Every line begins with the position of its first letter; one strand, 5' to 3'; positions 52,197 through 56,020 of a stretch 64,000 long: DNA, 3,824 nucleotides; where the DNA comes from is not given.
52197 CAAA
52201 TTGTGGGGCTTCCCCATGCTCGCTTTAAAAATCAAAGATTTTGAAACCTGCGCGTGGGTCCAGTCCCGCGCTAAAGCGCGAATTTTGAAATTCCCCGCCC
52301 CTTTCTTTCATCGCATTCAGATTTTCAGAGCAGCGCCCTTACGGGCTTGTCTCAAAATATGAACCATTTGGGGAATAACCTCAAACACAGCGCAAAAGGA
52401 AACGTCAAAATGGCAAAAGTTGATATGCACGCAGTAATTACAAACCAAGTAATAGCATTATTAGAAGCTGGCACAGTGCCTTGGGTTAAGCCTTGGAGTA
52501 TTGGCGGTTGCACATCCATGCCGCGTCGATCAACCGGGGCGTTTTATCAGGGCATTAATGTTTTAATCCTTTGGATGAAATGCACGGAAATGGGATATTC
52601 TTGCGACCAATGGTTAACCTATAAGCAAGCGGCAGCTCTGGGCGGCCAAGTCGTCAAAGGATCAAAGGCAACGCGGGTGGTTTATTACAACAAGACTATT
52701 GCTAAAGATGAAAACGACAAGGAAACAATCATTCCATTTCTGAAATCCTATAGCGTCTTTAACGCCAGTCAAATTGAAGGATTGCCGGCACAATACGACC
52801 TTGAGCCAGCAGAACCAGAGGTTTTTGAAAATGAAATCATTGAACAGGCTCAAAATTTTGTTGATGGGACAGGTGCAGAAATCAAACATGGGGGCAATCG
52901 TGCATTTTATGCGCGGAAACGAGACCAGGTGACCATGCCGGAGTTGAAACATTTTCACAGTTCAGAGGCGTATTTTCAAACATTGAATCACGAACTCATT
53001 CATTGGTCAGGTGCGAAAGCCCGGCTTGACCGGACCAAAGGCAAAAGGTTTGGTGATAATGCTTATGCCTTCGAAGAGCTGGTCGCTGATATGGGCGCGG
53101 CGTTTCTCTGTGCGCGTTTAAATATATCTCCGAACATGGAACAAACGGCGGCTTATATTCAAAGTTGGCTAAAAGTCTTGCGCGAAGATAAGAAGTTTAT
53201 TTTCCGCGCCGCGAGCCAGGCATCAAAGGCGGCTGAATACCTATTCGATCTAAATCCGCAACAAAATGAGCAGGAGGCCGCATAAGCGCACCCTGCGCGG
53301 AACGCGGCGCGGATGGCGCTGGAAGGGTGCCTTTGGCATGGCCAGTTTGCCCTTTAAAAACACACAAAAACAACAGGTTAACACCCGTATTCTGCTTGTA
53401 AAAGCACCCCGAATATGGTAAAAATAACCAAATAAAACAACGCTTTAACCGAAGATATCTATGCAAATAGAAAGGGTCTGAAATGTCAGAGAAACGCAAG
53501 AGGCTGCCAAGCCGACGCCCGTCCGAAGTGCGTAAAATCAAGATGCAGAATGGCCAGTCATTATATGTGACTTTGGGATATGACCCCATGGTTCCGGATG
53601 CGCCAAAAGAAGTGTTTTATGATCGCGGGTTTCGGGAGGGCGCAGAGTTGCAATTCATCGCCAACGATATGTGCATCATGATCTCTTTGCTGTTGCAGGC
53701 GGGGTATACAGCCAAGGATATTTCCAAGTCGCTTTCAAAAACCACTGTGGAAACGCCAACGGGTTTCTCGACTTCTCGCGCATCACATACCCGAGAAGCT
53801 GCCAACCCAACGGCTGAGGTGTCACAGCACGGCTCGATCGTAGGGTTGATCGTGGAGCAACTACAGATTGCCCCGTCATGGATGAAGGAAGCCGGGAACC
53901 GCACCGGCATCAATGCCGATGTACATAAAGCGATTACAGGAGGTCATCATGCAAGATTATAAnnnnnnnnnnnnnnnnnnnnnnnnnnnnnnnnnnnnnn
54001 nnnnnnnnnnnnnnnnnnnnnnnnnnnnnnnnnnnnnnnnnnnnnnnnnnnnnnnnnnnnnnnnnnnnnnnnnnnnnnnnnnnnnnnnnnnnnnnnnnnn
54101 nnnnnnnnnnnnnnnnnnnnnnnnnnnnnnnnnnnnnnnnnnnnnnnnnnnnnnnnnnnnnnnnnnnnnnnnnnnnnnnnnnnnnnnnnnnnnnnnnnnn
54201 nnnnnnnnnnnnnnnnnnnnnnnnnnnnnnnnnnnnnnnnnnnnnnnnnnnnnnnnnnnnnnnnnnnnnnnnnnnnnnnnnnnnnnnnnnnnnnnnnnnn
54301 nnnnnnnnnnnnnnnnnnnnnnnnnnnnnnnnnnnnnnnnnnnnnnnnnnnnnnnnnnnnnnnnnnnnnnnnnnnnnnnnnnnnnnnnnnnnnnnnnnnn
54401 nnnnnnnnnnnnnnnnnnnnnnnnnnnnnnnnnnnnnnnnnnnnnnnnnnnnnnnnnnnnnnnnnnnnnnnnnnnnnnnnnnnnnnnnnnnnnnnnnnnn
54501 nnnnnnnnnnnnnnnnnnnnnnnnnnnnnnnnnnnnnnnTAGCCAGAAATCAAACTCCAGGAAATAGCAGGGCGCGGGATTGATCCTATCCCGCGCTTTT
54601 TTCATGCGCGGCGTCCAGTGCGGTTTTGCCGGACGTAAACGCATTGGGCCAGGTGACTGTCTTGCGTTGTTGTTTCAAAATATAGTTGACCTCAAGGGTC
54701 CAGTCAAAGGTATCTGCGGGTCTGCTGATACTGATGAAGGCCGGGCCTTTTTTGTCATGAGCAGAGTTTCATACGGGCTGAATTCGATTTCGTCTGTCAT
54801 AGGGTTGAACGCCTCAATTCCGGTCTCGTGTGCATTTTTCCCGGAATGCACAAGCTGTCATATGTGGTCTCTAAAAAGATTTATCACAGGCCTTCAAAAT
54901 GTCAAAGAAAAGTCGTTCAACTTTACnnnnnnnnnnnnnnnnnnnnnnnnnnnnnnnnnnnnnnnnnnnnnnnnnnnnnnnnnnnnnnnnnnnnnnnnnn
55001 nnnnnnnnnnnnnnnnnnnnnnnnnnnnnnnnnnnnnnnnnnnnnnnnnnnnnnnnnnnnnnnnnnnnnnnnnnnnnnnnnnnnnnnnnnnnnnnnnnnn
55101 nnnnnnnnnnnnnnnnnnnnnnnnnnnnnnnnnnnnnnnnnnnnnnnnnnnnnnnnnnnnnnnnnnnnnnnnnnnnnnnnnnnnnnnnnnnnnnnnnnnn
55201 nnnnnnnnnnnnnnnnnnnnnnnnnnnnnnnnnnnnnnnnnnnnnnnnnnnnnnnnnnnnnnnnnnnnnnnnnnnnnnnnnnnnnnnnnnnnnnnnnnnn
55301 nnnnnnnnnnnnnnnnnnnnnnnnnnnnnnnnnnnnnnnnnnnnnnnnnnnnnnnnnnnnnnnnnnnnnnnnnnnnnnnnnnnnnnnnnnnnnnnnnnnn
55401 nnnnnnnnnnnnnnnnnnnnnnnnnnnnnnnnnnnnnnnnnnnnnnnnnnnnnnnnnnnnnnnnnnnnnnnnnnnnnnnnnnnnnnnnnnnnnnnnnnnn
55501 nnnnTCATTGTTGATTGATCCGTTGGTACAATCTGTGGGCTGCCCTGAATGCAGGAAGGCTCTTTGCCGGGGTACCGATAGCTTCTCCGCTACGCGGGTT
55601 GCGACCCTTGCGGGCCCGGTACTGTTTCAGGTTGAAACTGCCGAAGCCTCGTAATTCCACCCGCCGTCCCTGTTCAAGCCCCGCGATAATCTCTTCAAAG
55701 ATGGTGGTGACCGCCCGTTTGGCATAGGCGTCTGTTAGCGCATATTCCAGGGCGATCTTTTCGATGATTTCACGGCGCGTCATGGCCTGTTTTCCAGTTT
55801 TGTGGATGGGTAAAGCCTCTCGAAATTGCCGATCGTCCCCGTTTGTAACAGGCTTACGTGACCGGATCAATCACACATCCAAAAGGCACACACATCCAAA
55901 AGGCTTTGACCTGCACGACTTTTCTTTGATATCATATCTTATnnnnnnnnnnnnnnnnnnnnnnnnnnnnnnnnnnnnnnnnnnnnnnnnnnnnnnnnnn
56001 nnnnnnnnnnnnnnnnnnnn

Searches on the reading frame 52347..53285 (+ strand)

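Call 18: search_protein_families(library=pfam, proteins=[window:52347-53285:+], max_evalue=0.01)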
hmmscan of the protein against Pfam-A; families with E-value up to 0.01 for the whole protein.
window:52347-53285:+ (312 aa): 3 families
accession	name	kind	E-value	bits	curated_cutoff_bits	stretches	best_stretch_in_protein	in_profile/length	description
PF18818.7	MPTase-PolyVal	-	6.7e-51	172.1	27.5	1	166-291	1-126/126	Zincin-like metallopeptidase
PF08401.16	ArdcN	-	2.7e-35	121.7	22.6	1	27-138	3-123/123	N-terminal domain of anti-restriction factor ArdC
PF15639.11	Tox-MPTase3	-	0.00064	20.3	25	1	212-240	99-130/131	Metallopeptidase toxin 3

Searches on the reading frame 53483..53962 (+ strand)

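Call 18: search_protein_families(library=pfam, proteins=[window:53483-53962:+], max_evalue=0.01)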
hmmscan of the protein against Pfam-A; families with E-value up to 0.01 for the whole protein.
window:53483-53962:+ (159 aa): 1 family
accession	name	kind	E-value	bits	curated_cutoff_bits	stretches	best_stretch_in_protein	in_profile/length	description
PF12637.14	TSCPD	-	6.9e-06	26.7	22.8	1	23-89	12-69/88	TSCPD domain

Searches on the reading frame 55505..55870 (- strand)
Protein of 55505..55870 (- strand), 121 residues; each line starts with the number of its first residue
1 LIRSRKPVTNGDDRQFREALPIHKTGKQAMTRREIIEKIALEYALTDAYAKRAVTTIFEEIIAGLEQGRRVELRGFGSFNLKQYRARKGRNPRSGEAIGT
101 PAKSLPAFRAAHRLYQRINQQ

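Call 18: search_protein_families(library=pfam, proteins=[window:55505-55870:-], max_evalue=0.01)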
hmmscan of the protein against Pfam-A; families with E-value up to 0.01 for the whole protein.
window:55505-55870:- (121 aa): 2 families
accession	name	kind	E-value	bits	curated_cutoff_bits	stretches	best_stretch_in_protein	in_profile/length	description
PF00216.26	Bac_DNA_binding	-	2.5e-25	89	22.4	1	30-119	1-90/90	Bacterial DNA-binding protein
PF18291.6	HU-HIG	-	3.4e-05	24.3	26.2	1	26-82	28-84/125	HU domain fused to wHTH, Ig, or Glycine-rich motif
